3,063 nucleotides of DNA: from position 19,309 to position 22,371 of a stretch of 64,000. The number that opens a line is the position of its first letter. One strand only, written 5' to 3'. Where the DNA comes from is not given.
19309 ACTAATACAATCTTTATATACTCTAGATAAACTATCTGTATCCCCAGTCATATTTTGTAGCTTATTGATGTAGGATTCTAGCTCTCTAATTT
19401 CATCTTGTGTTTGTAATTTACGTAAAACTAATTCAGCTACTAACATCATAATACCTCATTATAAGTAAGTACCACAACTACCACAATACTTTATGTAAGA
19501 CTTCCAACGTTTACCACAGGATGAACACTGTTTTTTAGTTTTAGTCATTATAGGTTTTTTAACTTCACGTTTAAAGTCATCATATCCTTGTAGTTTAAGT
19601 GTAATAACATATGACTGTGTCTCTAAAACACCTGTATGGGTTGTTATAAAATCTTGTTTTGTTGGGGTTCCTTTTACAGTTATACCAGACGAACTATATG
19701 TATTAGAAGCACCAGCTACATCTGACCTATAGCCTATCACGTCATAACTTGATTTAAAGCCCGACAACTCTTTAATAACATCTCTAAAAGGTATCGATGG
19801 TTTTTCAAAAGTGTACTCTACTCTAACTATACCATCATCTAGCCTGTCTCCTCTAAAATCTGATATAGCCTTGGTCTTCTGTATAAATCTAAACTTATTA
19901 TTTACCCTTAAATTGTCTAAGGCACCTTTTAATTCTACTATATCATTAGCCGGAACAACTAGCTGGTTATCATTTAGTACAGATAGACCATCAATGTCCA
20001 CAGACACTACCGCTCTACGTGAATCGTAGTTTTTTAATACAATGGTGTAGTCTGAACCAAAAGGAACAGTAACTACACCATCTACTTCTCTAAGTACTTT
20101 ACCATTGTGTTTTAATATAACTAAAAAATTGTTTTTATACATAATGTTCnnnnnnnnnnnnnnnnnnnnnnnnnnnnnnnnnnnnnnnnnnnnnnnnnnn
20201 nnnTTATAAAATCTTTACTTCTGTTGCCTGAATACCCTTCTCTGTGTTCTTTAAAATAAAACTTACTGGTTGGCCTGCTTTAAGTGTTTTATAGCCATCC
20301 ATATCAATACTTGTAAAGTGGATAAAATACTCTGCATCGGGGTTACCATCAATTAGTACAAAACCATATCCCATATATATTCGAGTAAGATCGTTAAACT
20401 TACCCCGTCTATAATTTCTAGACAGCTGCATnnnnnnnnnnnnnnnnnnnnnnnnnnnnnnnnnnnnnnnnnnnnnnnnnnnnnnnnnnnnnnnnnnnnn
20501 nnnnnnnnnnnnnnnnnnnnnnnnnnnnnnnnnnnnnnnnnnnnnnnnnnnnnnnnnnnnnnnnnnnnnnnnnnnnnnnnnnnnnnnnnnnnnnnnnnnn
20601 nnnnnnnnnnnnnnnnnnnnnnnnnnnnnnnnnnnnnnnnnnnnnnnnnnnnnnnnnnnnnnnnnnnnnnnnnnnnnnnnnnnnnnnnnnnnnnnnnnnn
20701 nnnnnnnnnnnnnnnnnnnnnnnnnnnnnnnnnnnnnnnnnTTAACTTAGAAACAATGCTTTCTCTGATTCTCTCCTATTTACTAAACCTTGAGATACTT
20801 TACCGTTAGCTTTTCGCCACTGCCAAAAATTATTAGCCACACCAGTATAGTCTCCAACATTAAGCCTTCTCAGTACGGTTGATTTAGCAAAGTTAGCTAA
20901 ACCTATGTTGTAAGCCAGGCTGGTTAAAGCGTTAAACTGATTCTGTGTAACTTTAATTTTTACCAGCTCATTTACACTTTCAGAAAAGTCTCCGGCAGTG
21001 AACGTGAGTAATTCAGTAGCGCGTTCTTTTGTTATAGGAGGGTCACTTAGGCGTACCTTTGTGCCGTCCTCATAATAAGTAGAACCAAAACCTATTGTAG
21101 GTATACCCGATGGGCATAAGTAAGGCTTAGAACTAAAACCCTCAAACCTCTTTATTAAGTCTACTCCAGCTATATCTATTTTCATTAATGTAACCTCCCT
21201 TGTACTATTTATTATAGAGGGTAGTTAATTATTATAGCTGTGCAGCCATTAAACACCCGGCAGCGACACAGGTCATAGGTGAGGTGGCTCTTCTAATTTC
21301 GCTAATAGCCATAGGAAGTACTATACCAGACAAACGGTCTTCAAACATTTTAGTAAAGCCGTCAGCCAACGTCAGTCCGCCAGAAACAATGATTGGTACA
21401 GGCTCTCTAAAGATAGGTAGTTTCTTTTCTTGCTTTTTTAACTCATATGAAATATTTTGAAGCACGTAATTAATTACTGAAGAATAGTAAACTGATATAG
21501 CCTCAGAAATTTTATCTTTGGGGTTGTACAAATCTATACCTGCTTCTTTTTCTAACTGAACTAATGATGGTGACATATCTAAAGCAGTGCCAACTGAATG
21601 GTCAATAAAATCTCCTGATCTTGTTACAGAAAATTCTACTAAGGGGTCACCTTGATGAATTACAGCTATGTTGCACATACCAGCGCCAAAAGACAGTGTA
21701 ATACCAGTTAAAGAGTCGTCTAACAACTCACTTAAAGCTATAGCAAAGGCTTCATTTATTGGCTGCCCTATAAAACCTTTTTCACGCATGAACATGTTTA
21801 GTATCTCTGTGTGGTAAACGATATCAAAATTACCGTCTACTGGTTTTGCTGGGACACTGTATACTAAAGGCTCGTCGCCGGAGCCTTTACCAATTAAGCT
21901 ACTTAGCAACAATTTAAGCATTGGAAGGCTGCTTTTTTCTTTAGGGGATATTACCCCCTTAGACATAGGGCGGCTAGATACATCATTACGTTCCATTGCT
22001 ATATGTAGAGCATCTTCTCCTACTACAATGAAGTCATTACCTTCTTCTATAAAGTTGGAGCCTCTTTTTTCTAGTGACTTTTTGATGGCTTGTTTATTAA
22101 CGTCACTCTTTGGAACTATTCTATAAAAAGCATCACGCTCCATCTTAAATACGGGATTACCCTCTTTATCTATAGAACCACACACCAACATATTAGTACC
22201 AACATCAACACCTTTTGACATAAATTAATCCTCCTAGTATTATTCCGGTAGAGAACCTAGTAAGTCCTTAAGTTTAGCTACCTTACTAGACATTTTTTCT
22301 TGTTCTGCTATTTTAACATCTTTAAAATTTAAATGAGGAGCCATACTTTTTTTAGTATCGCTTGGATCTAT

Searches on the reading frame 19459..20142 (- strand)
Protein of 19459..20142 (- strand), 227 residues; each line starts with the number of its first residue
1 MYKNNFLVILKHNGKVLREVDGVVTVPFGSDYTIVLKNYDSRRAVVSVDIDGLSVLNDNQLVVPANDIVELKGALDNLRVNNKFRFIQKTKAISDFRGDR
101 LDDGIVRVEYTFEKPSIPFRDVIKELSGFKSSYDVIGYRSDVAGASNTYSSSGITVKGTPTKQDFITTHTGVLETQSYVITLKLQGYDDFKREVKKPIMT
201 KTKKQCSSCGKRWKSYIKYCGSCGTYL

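Call 8: search_protein_families(library=pfam, proteins=[window:19459-20142:-], max_evalue=0.01)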
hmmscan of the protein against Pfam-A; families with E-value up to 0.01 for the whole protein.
window:19459-20142:- (227 aa): 3 families
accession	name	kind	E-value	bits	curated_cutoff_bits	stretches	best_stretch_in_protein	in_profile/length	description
PF17032.10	Zn_ribbon_15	-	0.0025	19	28.9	1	197-224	46-73/73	zinc-ribbon family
PF07550.17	Shr-like_HID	-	0.0046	17.9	22.3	0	162-194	46-81/82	Heme-binding protein Shr-like, Hb-interacting domain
PF12773.13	DZR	-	0.0071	16.9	27.3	0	202-224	22-45/45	Double zinc ribbon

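Call 34: search_protein_families(library=phrogs, proteins=[window:19459-20142:-], max_evalue=0.001)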
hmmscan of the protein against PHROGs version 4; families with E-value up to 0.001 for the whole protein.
window:19459-20142:- (227 aa): 0 families

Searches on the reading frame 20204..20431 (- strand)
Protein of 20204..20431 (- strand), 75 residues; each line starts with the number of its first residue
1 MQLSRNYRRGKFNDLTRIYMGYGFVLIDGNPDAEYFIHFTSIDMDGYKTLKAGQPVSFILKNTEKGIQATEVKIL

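Call 8: search_protein_families(library=pfam, proteins=[window:20204-20431:-], max_evalue=0.01)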
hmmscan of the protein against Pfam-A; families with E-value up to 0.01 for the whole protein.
window:20204-20431:- (75 aa): 1 family
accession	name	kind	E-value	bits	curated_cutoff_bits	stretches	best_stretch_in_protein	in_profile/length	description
PF00313.28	CSD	-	7.6e-13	48.6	27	1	21-73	13-64/66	'Cold-shock' DNA-binding domain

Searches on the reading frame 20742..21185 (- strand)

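Call 8: search_protein_families(library=pfam, proteins=[window:20742-21185:-], max_evalue=0.01)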
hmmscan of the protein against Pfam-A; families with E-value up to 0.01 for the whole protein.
window:20742-21185:- (147 aa): 1 family
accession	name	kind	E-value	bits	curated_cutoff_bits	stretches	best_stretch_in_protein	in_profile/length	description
PF00959.24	Phage_lysozyme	-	1.3e-41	142.3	22.3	1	12-141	1-125/125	Phage lysozyme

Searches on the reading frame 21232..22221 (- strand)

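Call 8: search_protein_families(library=pfam, proteins=[window:21232-22221:-], max_evalue=0.01)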
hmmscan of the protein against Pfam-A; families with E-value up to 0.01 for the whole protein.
window:21232-22221:- (329 aa): 2 families
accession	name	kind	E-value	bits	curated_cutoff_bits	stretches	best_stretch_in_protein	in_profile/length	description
PF25216.1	Volactin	-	5.8e-64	217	35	1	1-327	1-321/321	Volactin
PF06723.19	MreB_Mbl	-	1.8e-05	24.2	27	0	62-210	37-184/327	MreB/Mbl protein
